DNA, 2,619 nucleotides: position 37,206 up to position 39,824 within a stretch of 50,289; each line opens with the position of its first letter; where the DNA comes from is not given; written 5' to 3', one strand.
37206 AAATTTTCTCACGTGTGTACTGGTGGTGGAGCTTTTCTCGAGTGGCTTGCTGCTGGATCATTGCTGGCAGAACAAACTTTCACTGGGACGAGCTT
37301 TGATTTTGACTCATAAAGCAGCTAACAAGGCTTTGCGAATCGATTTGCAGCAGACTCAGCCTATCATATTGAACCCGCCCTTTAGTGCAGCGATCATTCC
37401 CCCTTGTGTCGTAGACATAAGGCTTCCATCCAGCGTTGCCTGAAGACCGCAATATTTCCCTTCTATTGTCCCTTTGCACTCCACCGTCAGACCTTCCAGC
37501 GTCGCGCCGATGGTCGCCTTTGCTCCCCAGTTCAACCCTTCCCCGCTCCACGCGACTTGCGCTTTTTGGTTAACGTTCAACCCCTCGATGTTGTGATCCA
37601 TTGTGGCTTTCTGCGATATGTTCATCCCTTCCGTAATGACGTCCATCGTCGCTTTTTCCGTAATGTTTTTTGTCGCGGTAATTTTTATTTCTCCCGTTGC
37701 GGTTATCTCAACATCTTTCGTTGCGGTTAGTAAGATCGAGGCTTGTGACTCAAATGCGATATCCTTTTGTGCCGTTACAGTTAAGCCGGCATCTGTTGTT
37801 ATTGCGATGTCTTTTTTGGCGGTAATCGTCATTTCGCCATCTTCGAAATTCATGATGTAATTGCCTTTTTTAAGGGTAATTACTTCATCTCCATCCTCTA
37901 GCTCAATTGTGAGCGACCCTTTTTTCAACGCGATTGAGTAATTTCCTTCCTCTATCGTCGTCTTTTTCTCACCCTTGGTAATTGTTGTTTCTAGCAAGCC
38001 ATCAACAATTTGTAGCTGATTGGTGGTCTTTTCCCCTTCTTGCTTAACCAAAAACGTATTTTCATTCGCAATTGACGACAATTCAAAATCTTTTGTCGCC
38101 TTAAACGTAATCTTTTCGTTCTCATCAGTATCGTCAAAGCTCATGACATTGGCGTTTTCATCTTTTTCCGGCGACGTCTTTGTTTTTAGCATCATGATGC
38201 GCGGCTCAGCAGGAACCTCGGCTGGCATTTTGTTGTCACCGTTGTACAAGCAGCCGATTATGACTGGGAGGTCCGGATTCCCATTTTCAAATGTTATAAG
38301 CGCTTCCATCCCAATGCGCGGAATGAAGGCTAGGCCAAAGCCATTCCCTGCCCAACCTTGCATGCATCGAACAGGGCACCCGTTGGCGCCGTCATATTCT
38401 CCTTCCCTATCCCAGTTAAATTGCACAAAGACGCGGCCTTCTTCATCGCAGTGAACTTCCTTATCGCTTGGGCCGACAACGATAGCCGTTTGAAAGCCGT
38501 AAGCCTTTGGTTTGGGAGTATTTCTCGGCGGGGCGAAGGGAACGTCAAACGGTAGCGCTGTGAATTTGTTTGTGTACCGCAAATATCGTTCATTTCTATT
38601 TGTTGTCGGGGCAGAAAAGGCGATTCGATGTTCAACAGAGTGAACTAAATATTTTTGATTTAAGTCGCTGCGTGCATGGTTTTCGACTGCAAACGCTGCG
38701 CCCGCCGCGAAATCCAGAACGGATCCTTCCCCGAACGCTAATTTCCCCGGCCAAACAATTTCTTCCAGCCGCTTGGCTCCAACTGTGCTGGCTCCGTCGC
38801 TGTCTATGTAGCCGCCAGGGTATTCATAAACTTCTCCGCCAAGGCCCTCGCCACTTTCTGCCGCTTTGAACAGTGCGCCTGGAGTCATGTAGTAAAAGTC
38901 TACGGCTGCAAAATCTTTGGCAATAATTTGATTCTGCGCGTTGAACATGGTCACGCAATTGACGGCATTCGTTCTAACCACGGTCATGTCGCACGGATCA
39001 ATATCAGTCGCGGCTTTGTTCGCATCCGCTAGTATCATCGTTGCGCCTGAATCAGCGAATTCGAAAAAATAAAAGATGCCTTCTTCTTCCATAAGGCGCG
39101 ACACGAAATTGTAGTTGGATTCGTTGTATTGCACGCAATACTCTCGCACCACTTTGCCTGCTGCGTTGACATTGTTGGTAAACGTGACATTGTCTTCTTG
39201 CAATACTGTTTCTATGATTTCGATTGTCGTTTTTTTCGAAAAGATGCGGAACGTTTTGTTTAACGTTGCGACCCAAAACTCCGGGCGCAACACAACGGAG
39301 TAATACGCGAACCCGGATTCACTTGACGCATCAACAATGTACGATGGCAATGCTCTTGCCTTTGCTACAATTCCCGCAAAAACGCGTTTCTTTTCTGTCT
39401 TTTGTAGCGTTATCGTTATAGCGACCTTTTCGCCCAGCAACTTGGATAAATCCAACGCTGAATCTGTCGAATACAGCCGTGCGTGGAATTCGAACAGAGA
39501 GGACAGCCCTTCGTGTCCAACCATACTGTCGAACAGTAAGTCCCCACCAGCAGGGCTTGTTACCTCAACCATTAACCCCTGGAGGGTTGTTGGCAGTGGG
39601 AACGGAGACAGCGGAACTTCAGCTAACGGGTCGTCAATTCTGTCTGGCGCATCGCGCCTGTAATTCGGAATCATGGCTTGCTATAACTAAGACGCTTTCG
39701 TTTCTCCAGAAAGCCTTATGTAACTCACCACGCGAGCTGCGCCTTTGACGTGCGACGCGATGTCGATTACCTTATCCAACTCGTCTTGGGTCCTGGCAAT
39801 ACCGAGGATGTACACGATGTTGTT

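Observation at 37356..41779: A VgrG spike gene packed into a cysS-BON-vgrG co-oriented unit, with no other T6SS genes around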

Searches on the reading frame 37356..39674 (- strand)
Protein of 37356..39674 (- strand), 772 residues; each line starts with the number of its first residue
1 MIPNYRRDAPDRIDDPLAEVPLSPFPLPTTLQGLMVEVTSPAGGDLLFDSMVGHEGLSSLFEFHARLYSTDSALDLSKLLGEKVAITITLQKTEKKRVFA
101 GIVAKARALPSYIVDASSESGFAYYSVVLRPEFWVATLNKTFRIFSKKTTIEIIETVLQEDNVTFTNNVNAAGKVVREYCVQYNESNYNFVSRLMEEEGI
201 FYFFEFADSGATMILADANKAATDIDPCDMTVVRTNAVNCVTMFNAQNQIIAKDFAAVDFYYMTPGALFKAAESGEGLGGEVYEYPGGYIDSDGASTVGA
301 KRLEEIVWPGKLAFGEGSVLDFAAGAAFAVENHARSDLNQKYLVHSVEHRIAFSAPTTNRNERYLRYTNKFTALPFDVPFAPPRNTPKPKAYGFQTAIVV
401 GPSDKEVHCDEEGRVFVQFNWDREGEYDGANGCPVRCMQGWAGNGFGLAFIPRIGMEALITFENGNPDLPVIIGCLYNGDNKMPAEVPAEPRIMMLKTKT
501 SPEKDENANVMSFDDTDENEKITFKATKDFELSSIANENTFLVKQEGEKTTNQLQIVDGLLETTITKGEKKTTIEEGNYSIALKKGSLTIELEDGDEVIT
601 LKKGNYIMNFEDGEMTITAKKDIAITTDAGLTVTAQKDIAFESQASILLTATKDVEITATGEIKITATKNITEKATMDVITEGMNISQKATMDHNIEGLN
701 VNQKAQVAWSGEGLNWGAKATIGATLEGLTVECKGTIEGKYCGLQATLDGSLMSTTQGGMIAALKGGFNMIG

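Call 3: search_protein_families(library=pfam, proteins=[window:37356-39674:-], max_evalue=0.01)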
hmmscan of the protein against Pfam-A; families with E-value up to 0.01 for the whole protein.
window:37356-39674:- (772 aa): 6 families
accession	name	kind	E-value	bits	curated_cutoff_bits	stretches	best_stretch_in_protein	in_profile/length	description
PF05954.17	Phage_GPD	-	1.9e-68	231.4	30.1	1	54-351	1-301/305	Phage tail baseplate hub (GPD)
PF04717.18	Phage_base_V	-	5.3e-10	39.9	23.8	1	410-477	12-75/75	Type VI secretion system/phage-baseplate injector OB domain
PF10106.14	DUF2345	-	1.8e-06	28.3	30.7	1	609-722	8-114/151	Uncharacterized protein conserved in bacteria (DUF2345)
PF22178.3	Gp5_trimer_C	-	0.00011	22.7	30.9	1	495-576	2-82/112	Bacteriophage T4 gp5 C-terminal trimerisation domain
PF20093.5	DUF6484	-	0.00015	22.8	27.6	1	446-476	39-61/61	Domain of unknown function (DUF6484)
PF12059.13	DUF3540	-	0.0056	17.1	27.9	0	630-687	61-119/199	Protein of unknown function (DUF3540)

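Call 8: find_encoding_contigs(protein=window:37356-39674:-, flank=10000, max_places=6)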
Protein window:37356-39674:- (772 aa): 1 contig read that carries it; 1 place shown.
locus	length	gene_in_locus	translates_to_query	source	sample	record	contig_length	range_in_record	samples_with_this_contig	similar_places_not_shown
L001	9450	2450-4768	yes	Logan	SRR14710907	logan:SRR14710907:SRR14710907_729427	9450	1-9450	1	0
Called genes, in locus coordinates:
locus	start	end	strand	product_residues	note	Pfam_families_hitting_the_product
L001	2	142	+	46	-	?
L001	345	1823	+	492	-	PF00133:tRNA-synt_1 (faint), PF01406:tRNA-synt_1e, PF09334:tRNA-synt_1g (faint), PF23493:CysS_C (weak)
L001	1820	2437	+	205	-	PF04972:BON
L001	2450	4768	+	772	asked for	PF05954:Phage_GPD, PF04717:Phage_base_V, PF10106:DUF2345 (weak)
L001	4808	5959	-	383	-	PF00162:PGK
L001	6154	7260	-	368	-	-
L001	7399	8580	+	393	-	PF07690:MFS_1, PF12832:MFS_1_like, PF00083:Sugar_tr (weak)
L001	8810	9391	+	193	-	PF04542:Sigma70_r2, PF04545:Sigma70_r4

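Call 9: find_homologous_proteins(query=window:37356-39674:-)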
Query window:37356-39674:- (772 aa): 4904 proteins with E <= 0.001 among 8000 candidates; the best 120 are listed.
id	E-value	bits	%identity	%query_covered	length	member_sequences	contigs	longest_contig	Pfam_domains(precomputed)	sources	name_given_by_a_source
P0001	0.0e+0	1749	100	100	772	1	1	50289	PF04717.19,PF10106.15,PF05954.18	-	-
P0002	0.0e+0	1388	78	100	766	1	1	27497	PF04717.19,PF10106.15,PF05954.18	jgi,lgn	jgi:type VI secretion system secreted protein VgrG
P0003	0.0e+0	1214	70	96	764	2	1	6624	PF04717.19,PF20093.6,PF05954.18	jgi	jgi:type VI secretion system secreted protein VgrG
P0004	0.0e+0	1149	65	100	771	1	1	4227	PF04717.19,PF05954.18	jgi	jgi:type VI secretion system secreted protein VgrG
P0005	0.0e+0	1110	64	100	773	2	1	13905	PF04717.19,PF20093.6,PF05954.18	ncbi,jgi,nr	ncbi:MAG: type VI secretion system tip protein VgrG [Holosporales bacterium]|jgi:type VI secretion s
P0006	0.0e+0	1078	62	100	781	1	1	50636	PF04717.19,PF10106.15,PF20093.6,PF22178.4,PF05954.18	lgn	-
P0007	8.4e-280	948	57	97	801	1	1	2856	PF04717.19,PF20093.6,PF05954.18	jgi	jgi:type VI secretion system secreted protein VgrG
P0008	4.1e-272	923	89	58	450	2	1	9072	PF04717.19,PF10106.15,PF20093.6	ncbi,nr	ncbi:MAG: type VI secretion system tip protein VgrG, partial [Holosporales bacterium]|nr:type VI sec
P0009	2.4e-269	914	58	95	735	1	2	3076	PF04717.19,PF20093.6,PF05954.18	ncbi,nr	ncbi:hypothetical protein AGMMS49949_07860 [Alphaproteobacteria bacterium]|nr:hypothetical protein A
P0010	2.5e-266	904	55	99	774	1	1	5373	PF04717.19,PF10106.15,PF20093.6,PF22178.4,PF05954.18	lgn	-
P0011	2.6e-258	877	54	100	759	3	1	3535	PF04717.19,PF20093.6,PF22178.4,PF05954.18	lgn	-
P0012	8.6e-256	869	53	100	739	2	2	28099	PF04717.19,PF20093.6,PF22178.4,PF05954.18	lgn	-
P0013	2.6e-253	861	53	98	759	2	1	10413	PF04717.19,PF20093.6,PF22178.4,PF05954.18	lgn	-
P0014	1.7e-247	842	52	100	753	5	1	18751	PF04717.19,PF20093.6,PF05954.18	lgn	-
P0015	2.3e-240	818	52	94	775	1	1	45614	PF04717.19,PF10106.15,PF20093.6,PF22178.4,PF05954.18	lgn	-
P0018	9.8e-237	806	50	99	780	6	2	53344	PF04717.19,PF10106.15,PF20093.6,PF05954.18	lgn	-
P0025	2.0e-226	772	73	59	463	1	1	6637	PF05954.18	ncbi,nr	ncbi:MAG: type VI secretion system tip protein VgrG, partial [Holosporales bacterium]|nr:type VI sec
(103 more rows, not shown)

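Call 11: find_encoding_contigs(protein=P0006, flank=10000, max_places=2)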
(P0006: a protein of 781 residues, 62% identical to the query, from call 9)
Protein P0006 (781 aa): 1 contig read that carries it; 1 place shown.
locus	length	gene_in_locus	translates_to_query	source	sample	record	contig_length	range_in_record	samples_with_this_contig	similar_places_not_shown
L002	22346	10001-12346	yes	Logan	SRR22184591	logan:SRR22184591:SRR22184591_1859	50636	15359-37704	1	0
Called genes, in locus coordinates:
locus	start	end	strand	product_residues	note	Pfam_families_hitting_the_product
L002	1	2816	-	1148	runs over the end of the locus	PF02811:PHP, PF07733:DNA_pol3_alpha, PF17657:DNA_pol3_finger, PF14579:HHH_6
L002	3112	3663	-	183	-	-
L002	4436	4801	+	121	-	-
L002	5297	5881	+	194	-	PF00213:OSCP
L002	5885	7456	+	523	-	PF02874:ATP-synt_ab_N, PF00006:ATP-synt_ab, PF00306:ATP-synt_ab_C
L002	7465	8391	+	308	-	PF00231:ATP-synt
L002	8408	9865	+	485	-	PF02874:ATP-synt_ab_N, PF00006:ATP-synt_ab, PF06745:ATPase (faint), PF22919:ATP-synt_VA_C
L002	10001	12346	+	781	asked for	PF05954:Phage_GPD, PF04717:Phage_base_V, PF20093:DUF6484 (weak), PF22178:Gp5_trimer_C (faint), PF10106:DUF2345 (weak)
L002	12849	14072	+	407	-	PF04860:Phage_portal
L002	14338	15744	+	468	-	PF25816:RamC_N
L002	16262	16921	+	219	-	-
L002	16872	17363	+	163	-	PF01521:Fe-S_biosyn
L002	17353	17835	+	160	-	-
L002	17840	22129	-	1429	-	-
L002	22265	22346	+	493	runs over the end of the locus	-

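Call 12: find_encoding_contigs(protein=P0018, flank=10000, max_places=2)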
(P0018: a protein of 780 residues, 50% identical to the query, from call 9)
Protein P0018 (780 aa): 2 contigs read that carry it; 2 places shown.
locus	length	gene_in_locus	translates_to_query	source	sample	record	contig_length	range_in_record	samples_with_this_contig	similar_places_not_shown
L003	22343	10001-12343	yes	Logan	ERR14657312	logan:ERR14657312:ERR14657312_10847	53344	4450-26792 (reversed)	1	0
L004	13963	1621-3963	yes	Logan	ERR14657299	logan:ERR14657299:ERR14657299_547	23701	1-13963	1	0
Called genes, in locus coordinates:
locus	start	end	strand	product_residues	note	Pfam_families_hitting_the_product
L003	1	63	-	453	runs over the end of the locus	PF01554:MatE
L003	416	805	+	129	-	-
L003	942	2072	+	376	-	PF02541:Ppx-GppA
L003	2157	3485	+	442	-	PF07690:MFS_1, PF03137:OATP (weak)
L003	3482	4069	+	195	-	PF01330:RuvA_N, PF14520:HHH_5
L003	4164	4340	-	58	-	-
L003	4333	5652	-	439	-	PF13000:Acatn (weak), PF07690:MFS_1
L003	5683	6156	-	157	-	PF22811:Zn_ribbon_NrdR, PF03477:ATP-cone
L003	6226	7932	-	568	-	PF02321:OEP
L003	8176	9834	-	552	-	PF13328:HD_4, PF01966:HD, PF04607:RelA_SpoT, PF02824:TGS, PF19296:RelA_AH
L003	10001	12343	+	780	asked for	PF05954:Phage_GPD, PF20093:DUF6484 (faint), PF04717:Phage_base_V, PF10106:DUF2345 (weak)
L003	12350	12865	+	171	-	PF04965:GPW_gp25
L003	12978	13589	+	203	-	PF13189:Cytidylate_kin2 (faint), PF13238:AAA_18, PF13671:AAA_33 (faint), PF01202:SKI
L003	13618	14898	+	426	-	PF02403:Seryl_tRNA_N, PF00587:tRNA-synt_2b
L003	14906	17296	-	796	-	PF01751:Toprim, PF01131:Topoisom_bac, PF01396:Zn_ribbon_Top1, PF13368:Toprim_C_rpt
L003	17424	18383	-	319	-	PF00698:Acyl_transf_1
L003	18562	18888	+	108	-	PF02021:UPF0102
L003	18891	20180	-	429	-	PF00275:EPSP_synthase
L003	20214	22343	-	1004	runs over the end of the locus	PF04357:TamB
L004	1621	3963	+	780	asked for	PF05954:Phage_GPD, PF20093:DUF6484 (faint), PF04717:Phage_base_V, PF10106:DUF2345 (weak)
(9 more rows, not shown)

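Call 13: find_encoding_contigs(protein=P0015, flank=10000, max_places=2)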
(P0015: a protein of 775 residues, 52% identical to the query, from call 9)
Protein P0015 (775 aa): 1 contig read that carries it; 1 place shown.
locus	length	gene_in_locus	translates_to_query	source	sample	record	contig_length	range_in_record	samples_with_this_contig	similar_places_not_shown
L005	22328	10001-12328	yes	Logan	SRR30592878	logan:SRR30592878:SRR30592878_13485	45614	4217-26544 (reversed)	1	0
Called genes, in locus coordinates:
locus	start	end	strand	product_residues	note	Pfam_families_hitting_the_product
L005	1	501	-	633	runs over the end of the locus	PF16177:ACAS_N, PF00501:AMP-binding, PF13193:AMP-binding_C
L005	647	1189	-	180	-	-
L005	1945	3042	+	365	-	-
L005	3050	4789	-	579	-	PF00916:Sulfate_transp, PF01740:STAS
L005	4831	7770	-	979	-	PF04760:IF2_N, PF00009:GTP_EFTU, PF01926:MMR_HSR1, PF02421:FeoB_N (weak), PF03144:GTP_EFTU_D2 (faint), PF22042:EF-G_D2, PF11987:IF-2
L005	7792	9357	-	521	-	PF08529:NusA_N, PF13184:KH_NusA_1st, PF26594:KH_NusA_2nd, PF14520:HHH_5 (weak)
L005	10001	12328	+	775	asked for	PF05954:Phage_GPD, PF04717:Phage_base_V, PF20093:DUF6484 (faint), PF22178:Gp5_trimer_C (faint), PF10106:DUF2345 (faint)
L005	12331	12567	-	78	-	-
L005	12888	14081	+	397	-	PF02540:NAD_synthase (weak), PF03054:tRNA_Me_trans, PF20259:tRNA_Me_trans_M, PF20258:tRNA_Me_trans_C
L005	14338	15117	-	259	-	PF04402:SIMPL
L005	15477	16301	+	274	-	-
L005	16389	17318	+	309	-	PF01207:Dus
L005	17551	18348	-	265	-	PF11019:DUF2608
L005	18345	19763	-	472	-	PF09976:TPR_21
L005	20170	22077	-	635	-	PF03717:PBP_dimer, PF00905:Transpeptidase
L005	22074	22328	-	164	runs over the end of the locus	-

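Call 14: find_encoding_contigs(protein=P0002, flank=10000, max_places=2)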
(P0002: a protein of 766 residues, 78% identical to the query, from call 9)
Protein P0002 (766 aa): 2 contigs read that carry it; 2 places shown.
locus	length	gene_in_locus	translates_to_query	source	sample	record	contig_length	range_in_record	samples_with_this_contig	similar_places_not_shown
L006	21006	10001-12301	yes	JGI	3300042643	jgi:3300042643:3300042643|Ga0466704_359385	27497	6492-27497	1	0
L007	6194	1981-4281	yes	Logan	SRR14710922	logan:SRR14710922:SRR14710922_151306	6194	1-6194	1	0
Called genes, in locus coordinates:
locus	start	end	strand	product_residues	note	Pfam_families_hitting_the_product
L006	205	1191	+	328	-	PF13306:LRR_5, PF13855:LRR_8 (faint), PF13306:LRR_5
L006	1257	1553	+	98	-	PF02954:HTH_8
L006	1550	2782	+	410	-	PF12704:MacB_PCD, PF02687:FtsX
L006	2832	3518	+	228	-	PF02223:Thymidylate_kin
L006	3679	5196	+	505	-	PF02511:Thy1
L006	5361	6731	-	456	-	-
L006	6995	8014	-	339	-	-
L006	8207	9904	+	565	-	PF05496:RuvB_N (faint), PF13177:DNA_pol3_delta2, PF13401:AAA_22 (weak), PF00004:AAA, PF07728:AAA_5, PF22608:DNAX_ATPase_lid, PF12169:DNA_pol3_gamma3, PF12362:DUF3646, +1 more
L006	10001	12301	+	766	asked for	PF05954:Phage_GPD, PF04717:Phage_base_V, PF10106:DUF2345 (weak)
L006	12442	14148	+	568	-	PF00023:Ank (faint), PF12796:Ank_2 (faint), PF13606:Ank_3 (faint)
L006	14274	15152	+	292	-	PF01609:DDE_Tnp_1, PF13612:DDE_Tnp_1_3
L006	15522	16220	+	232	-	-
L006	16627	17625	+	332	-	PF01018:GTP1_OBG, PF01926:MMR_HSR1, PF02421:FeoB_N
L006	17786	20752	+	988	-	PF04357:TamB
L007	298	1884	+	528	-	PF05496:RuvB_N (faint), PF13177:DNA_pol3_delta2, PF13401:AAA_22 (weak), PF00004:AAA, PF07728:AAA_5, PF22608:DNAX_ATPase_lid, PF12169:DNA_pol3_gamma3, PF12362:DUF3646, +1 more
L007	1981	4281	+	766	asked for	PF05954:Phage_GPD, PF04717:Phage_base_V, PF10106:DUF2345 (weak)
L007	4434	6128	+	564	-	PF00023:Ank (faint), PF12796:Ank_2 (faint), PF13606:Ank_3 (faint)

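Call 15: find_encoding_contigs(protein=P0005, flank=10000, max_places=2)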
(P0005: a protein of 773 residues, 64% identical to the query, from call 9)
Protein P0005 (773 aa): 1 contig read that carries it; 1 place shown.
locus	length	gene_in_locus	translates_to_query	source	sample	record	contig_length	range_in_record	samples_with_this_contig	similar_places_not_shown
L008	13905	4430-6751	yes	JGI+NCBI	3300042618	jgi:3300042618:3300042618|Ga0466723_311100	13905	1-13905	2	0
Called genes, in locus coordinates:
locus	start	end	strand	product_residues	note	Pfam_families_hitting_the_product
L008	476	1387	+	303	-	-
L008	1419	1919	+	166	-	PF02075:RuvC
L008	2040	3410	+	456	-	PF05936:T6SS_VasE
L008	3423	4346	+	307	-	PF09850:DotU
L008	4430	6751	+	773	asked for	PF05954:Phage_GPD, PF04717:Phage_base_V, PF20093:DUF6484 (weak)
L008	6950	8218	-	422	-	-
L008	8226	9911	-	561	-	PF00361:Proton_antipo_M (weak)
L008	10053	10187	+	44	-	-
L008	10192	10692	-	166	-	-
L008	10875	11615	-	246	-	PF02578:Cu-oxidase_4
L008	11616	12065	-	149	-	PF00163:Ribosomal_S4 (faint), PF01479:S4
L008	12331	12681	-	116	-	-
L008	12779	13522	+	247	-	PF04402:SIMPL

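Call 16: search_protein_families(library=ncbifam, proteins=[window:37356-39674:-], max_evalue=0.01)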
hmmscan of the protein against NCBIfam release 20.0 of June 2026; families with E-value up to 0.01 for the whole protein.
window:37356-39674:- (772 aa): 4 families
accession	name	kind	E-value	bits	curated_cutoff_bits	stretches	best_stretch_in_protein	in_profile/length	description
TIGR03361.1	VI_Rhs_Vgr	subfamily_domain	1.3e-134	449.7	186.35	1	44-545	10-510/513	type VI secretion system tip protein TssI/VgrG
TIGR01646.1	vgr_GE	subfamily_domain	3.4e-99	333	121.8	1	50-528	5-479/480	type VI secretion system tip protein VgrG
NF033848.1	VgrG_rel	hypoth_equivalog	3e-13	48.9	275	1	387-494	370-462/547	VgrG-related protein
NF041249.1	T6SS_TssI_Fran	equivalog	1.4e-09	38.1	100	2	670-731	99-160/163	type VI secretion system tip protein TssI/VgrG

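Call 24: find_related_loci(query=window:37356-39674:-, collection=genome_contigs, flank=10000)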
Query window:37356-39674:- (772 aa) in genome_contigs; peptide patterns used: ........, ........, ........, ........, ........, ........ (x = any residue, [..] = any of these).
600 stretches matched a pattern (row limit reached: there are more); 588 encode a relative of the query (tblastn E <= 1e-3); the best 80 are kept; 80 distinct loci.
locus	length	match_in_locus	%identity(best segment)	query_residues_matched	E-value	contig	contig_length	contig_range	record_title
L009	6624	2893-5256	70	3-772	0e+0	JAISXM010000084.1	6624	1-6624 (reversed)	MAG: Holosporales bacterium isolate Nc350_bin178 k119_1916296, whole genome shotgun sequence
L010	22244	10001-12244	49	8-762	0e+0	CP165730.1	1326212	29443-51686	MAG: Alphaproteobacteria bacterium isolate LL52 chromosome, complete genome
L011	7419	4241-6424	36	27-771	5e-139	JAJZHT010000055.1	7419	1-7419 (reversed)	MAG: Proteobacteria bacterium isolate LL7.bin68 NODE_13488_length_7419_cov_1.187466, whole genome shotgun sequence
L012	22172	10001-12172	35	46-767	2e-126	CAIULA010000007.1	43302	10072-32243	MAG: uncultured Alphaproteobacteria bacterium isolate AlinenLipids_bin-7672 genome assembly, contig: bin-7672:07/46, who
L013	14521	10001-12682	41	32-768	3e-117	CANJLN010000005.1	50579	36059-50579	MAG: Alphaproteobacteria bacterium isolate RH-23may17-736 genome assembly, contig: RH-23may17-C4716, whole genome shotgu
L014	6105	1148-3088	34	29-693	1e-114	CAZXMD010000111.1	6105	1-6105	MAG TPA_asm: uncultured Candidatus Finniella sp. isolate SRP319275_co1_191 genome assembly, contig: NODE_18292_length_61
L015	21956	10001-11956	33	29-684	1e-111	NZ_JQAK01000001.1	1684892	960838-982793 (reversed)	Candidatus Paracaedibacter symbiosus strain PRA9 Scaffold_1, whole genome shotgun sequence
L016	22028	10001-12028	33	38-692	8e-111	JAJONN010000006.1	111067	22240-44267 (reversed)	MAG: Alphaproteobacteria bacterium isolate C_No_T20_B_bin.42 scaffold_1333, whole genome shotgun sequence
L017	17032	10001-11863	34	25-680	6e-111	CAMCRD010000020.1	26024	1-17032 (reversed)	MAG: Candidatus Finniella inopinata isolate MsE-30apr19-54 genome assembly, contig: MsE-30apr19-C2302, whole genome shot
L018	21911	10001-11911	34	34-692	1e-109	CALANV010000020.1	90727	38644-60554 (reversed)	MAG TPA_asm: uncultured Rhodospirillales bacterium isolate SRR5251193_bin.29_CONCOCT_v1.1_MAG genome assembly, contig: E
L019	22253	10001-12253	32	6-772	2e-109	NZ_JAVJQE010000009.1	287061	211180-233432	MAG: Marivibrio sp. isolate E1-EBD-10 k141_2241, whole genome shotgun sequence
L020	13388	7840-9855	32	34-761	1e-107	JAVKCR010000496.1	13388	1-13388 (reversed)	MAG: Rhodospirillales bacterium isolate F4-SAH-26 k141_73933, whole genome shotgun sequence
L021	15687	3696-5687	31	27-767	2e-107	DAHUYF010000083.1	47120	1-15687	MAG TPA_asm: Rhodospirillales bacterium isolate clean1664 k141_189585, whole genome shotgun sequence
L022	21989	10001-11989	33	36-761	8e-107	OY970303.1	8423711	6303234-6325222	MAG: uncultured Gemmatimonadales bacterium isolate MFD01275.bin.c.12 genome assembly, chromosome: 1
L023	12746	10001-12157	31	32-761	3e-106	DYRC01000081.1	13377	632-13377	MAG TPA_asm: Desulfonema limicola isolate SulCav_GS10_10_45_377 SulCav_GS10_10_7483_length_13377_cov_198_622579, whole g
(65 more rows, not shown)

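Call 28: search_protein_families(library=pfam, proteins=[L009:334-2712:-, L009:5313-6257:-, L010:100-975:+, L010:3171-4391:+, L010:2272-2862:-, L010:6518-6985:-, L010:18375-19217:+, L010:20878-21696:+, L010:14844-15296:+, L010:16209-16760:-], max_evalue=0.001)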
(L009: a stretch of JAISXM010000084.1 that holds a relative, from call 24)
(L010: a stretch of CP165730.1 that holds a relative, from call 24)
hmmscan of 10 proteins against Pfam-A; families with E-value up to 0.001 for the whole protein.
L009:334-2712:- (792 aa): 2 families
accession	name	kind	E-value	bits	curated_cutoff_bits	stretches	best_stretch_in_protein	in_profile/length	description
PF01103.29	Omp85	-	5.4e-22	79.2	24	1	478-792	1-325/325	Omp85 superfamily domain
PF07244.20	POTRA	-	9.2e-14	52.4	21.3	1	305-355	26-75/79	Surface antigen variable number repeat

L009:5313-6257:- (314 aa): 1 family
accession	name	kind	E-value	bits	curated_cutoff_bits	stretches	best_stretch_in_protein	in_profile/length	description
PF13306.12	LRR_5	-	1.5e-10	41.5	27.7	1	249-310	22-83/127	BspA type Leucine rich repeat region (6 copies)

L010:100-975:+ (291 aa): 1 family
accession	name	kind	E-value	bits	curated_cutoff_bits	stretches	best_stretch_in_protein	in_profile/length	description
PF03060.21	NMO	-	8.2e-07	29.2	28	1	12-179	167-312/331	Nitronate monooxygenase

L010:3171-4391:+ (406 aa): 3 families
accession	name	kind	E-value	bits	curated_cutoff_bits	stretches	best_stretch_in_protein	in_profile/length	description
PF07690.21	MFS_1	-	2.3e-33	116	33.4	2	19-245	5-230/347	Major Facilitator Superfamily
PF00083.30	Sugar_tr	-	6.4e-14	52.1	22.3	1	63-211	64-216/452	Sugar (and other) transporter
PF12832.13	MFS_1_like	-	2.6e-06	27.2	25.2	1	30-374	19-371/373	MFS_1 like family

L010:2272-2862:- (196 aa): 0 families

L010:6518-6985:- (155 aa): 1 family
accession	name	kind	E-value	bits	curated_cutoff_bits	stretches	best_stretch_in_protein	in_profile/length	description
PF02470.25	MlaD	-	1.2e-18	67.5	25.1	1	45-120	3-81/81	MlaD protein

L010:18375-19217:+ (280 aa): 0 families

L010:20878-21696:+ (272 aa): 1 family
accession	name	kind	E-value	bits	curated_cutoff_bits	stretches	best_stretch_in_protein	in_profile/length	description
PF03167.25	UDG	-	2.5e-40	138.3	24.3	1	108-255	2-132/141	Uracil DNA glycosylase superfamily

L010:14844-15296:+ (150 aa): 1 family
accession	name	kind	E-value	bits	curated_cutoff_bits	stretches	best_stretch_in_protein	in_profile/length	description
PF04355.18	BamE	-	5e-08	33.1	23.2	1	28-102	3-67/71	Outer membrane protein assembly factor BamE domain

L010:16209-16760:- (183 aa): 0 families
